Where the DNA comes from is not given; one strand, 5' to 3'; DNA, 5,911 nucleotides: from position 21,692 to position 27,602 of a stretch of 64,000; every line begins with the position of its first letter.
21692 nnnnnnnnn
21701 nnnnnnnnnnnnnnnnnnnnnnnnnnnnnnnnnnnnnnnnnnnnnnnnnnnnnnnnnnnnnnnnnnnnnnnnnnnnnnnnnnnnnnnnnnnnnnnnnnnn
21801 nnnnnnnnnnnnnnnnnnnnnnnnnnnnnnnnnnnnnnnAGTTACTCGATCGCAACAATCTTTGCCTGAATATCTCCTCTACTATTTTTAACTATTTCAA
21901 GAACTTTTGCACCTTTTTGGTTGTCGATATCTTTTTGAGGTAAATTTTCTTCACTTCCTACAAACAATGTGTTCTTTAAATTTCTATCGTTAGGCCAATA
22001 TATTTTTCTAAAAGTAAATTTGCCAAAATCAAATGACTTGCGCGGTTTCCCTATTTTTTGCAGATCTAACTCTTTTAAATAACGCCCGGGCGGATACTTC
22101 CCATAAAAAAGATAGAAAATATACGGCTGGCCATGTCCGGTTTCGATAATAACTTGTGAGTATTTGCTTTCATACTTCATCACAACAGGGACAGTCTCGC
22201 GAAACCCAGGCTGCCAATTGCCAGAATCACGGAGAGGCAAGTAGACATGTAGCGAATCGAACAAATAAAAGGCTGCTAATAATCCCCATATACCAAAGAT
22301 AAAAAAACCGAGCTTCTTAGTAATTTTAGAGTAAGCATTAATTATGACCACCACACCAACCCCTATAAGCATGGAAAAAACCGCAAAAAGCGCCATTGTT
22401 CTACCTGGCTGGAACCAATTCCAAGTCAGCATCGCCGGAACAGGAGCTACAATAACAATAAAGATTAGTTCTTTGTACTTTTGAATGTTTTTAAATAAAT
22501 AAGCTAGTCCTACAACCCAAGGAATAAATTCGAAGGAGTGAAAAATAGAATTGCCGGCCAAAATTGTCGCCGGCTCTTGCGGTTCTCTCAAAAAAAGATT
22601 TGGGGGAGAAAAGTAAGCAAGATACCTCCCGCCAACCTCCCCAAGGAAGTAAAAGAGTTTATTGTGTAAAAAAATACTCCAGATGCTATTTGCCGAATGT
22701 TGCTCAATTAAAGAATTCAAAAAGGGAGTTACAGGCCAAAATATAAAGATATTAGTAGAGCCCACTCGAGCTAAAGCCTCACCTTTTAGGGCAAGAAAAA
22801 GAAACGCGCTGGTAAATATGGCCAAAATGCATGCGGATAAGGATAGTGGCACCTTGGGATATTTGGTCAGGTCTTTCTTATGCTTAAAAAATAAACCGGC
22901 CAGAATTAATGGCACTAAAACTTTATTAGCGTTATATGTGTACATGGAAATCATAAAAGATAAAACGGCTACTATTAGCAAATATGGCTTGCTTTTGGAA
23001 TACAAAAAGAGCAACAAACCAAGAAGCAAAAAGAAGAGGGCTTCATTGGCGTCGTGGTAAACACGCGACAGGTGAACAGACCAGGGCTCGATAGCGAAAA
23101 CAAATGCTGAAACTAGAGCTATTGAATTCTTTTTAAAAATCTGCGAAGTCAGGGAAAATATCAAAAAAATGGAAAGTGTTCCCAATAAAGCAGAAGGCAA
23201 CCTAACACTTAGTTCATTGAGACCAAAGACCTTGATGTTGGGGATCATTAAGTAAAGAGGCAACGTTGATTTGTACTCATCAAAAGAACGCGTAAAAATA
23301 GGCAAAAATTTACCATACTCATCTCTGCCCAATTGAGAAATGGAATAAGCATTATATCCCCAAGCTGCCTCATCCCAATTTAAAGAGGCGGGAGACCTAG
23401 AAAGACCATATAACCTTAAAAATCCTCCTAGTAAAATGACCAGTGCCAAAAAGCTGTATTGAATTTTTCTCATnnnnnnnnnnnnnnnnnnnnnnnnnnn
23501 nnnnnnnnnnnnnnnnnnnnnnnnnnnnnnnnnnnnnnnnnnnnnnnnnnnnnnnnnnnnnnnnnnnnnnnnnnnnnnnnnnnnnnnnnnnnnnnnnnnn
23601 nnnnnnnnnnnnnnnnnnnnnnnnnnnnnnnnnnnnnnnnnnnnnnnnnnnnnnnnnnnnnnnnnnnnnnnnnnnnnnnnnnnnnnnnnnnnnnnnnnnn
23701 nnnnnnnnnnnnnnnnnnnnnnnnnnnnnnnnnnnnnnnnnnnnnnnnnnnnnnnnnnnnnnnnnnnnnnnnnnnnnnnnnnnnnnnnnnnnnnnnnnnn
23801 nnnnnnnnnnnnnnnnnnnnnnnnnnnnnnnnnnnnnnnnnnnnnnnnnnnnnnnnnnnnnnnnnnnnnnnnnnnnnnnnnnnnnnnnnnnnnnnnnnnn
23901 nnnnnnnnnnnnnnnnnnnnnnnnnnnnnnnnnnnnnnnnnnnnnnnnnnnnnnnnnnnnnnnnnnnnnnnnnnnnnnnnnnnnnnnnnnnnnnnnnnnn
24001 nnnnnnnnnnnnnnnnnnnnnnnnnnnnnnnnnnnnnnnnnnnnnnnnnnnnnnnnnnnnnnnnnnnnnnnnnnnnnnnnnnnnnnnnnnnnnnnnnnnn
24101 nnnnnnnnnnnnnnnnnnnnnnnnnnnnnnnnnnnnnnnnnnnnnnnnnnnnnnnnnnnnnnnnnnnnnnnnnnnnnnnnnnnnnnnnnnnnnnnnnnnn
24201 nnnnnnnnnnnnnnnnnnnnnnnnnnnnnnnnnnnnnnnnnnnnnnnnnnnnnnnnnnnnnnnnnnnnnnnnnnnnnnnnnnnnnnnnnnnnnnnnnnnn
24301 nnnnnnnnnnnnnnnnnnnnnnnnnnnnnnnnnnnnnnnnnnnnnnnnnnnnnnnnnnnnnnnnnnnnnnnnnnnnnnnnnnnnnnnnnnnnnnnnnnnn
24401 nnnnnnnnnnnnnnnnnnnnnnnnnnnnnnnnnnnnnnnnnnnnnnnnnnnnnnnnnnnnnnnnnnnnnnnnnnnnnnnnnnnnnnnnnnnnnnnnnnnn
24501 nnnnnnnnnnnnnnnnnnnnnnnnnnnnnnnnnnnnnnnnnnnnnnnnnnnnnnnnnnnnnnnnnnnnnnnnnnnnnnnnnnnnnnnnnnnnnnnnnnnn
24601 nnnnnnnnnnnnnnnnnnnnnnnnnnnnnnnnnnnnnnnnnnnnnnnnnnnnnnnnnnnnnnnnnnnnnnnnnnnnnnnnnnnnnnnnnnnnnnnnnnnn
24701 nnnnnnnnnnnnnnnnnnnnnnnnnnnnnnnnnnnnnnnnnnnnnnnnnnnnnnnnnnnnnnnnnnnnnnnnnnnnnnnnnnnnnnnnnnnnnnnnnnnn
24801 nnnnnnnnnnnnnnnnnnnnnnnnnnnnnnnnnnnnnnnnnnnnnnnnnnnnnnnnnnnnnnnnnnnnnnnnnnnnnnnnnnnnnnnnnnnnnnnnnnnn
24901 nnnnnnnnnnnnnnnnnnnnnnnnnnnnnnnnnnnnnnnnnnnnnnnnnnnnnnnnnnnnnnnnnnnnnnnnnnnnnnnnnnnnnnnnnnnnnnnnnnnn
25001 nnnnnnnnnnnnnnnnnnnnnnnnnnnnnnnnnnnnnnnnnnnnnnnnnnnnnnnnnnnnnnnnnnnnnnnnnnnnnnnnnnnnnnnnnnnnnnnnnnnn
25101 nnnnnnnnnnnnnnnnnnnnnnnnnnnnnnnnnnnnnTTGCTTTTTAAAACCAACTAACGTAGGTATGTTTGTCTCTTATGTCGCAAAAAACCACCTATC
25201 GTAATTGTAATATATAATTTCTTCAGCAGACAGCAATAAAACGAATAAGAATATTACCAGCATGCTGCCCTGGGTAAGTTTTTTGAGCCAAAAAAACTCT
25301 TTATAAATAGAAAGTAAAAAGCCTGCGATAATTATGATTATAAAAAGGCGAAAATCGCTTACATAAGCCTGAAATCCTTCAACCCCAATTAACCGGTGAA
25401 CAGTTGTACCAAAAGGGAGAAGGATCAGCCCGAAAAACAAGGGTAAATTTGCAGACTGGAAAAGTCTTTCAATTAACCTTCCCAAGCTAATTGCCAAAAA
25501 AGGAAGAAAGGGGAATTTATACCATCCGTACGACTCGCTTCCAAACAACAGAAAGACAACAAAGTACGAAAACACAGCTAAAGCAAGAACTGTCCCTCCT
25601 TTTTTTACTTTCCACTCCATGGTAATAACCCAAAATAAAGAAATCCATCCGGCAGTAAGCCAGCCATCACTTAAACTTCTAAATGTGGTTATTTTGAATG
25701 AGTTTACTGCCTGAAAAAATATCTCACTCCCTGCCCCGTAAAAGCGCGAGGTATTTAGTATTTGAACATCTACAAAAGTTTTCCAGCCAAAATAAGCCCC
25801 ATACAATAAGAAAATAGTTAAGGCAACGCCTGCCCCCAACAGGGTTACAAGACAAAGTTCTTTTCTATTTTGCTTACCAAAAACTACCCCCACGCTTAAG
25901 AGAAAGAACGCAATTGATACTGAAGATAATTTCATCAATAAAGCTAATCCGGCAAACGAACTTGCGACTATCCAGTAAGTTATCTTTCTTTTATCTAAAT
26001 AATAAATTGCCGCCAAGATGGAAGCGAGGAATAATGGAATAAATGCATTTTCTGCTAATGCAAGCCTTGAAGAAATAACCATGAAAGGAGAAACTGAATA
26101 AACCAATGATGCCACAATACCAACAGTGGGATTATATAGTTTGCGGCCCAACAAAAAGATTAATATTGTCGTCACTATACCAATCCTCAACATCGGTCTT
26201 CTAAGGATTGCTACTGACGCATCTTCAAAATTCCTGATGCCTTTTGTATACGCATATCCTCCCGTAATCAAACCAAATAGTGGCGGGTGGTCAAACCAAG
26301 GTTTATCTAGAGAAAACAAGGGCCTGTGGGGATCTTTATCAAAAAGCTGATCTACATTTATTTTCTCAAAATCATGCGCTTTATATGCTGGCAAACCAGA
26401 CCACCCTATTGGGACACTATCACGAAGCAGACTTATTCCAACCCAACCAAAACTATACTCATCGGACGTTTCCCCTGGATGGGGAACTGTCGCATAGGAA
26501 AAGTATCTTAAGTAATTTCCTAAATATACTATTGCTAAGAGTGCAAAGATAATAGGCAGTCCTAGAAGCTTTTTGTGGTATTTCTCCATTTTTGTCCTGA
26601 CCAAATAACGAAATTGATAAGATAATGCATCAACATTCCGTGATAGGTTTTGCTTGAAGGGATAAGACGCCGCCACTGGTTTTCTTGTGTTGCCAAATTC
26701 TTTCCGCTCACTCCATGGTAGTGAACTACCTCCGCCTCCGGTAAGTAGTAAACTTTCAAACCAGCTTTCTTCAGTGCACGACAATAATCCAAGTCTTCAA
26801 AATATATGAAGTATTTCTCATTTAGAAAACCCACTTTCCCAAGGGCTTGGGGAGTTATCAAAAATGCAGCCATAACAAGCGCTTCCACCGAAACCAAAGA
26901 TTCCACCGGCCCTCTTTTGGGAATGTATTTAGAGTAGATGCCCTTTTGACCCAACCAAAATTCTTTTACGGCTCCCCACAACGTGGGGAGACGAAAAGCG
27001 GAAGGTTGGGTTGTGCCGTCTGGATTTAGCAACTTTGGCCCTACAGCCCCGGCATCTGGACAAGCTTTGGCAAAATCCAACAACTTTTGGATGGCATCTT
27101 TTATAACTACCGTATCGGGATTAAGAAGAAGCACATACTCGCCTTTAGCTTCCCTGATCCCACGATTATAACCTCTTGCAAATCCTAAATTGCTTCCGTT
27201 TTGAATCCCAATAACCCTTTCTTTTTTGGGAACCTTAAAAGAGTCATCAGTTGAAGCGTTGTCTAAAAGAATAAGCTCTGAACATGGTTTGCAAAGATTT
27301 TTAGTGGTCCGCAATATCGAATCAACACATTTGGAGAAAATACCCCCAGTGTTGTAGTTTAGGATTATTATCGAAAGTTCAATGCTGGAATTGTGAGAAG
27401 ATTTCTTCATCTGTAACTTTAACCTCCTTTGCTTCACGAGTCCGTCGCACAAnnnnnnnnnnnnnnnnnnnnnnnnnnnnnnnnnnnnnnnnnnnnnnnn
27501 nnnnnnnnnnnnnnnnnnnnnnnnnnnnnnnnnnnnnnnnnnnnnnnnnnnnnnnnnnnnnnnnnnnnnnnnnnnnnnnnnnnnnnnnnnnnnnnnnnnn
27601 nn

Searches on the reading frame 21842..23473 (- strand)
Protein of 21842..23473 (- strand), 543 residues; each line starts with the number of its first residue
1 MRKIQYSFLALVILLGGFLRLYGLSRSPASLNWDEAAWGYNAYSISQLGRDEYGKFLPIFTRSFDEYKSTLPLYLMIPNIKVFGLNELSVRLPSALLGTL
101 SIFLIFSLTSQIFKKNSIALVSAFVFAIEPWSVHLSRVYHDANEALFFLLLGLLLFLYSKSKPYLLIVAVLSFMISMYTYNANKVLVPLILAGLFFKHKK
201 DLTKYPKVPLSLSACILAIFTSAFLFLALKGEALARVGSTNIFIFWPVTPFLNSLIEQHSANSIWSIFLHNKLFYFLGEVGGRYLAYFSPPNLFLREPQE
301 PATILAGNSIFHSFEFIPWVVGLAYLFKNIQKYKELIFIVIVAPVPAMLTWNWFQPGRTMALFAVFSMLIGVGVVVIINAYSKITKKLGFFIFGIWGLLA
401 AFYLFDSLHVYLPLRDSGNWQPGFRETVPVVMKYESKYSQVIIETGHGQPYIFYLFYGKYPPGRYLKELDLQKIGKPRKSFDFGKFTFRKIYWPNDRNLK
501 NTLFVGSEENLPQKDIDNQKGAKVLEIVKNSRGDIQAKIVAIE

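Call 5: search_protein_families(library=pfam, proteins=[window:21842-23473:-], max_evalue=0.01)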
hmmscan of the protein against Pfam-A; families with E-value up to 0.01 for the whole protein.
window:21842-23473:- (543 aa): 2 families
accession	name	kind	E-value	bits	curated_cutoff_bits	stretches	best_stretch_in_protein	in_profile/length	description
PF13231.12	PMT_2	-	3.6e-10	40.7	26.1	1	79-221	13-155/160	Dolichyl-phosphate-mannose-protein mannosyltransferase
PF02366.24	PMT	-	1.3e-07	31.9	22.7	1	13-160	4-155/245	Dolichyl-phosphate-mannose-protein mannosyltransferase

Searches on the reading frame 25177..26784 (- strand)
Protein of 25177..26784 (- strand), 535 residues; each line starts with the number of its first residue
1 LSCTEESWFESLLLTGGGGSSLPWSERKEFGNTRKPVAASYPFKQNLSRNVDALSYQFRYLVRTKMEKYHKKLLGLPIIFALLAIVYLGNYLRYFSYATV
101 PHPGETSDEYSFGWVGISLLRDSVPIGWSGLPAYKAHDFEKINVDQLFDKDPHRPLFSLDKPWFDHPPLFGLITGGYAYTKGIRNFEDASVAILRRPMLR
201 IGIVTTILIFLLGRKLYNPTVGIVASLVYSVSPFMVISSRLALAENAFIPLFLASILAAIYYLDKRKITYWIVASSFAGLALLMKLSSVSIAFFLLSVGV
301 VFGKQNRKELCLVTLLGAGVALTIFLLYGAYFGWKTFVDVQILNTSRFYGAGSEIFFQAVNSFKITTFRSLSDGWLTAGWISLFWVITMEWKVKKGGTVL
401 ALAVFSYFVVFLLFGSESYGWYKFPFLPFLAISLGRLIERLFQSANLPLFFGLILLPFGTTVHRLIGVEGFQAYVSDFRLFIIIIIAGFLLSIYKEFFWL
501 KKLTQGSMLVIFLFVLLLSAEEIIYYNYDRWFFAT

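Call 15: search_protein_families(library=pfam, proteins=[window:25177-26784:-], max_evalue=0.001)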
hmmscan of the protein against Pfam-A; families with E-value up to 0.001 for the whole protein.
window:25177-26784:- (535 aa): 1 family
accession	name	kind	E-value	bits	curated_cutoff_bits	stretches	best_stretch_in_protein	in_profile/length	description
PF13231.12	PMT_2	-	2.6e-12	47.7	26.1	1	166-325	2-154/160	Dolichyl-phosphate-mannose-protein mannosyltransferase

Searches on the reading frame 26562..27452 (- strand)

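Call 15: search_protein_families(library=pfam, proteins=[window:26562-27452:-], max_evalue=0.001)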
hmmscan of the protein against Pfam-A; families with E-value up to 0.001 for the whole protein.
window:26562-27452:- (296 aa): 5 families
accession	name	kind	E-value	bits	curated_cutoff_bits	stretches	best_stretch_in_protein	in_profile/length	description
PF00535.33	Glycos_transf_2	-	1.9e-18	67.4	23.3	1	27-148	1-123/168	Glycosyl transferase family 2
PF13641.12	Glyco_tranf_2_3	-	1.2e-12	48.7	27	1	26-260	3-227/230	Glycosyltransferase like family 2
PF13712.12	Glyco_tranf_2_5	-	7.3e-05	23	27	1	81-261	33-203/210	Glycosyltransferase like family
PF10111.15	Glyco_tranf_2_2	-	0.0003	20.8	27.3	1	44-129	17-107/276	Glycosyltransferase like family 2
PF13632.12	Glyco_trans_2_3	-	0.00082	19.7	27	0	199-264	79-140/198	Glycosyl transferase family group 2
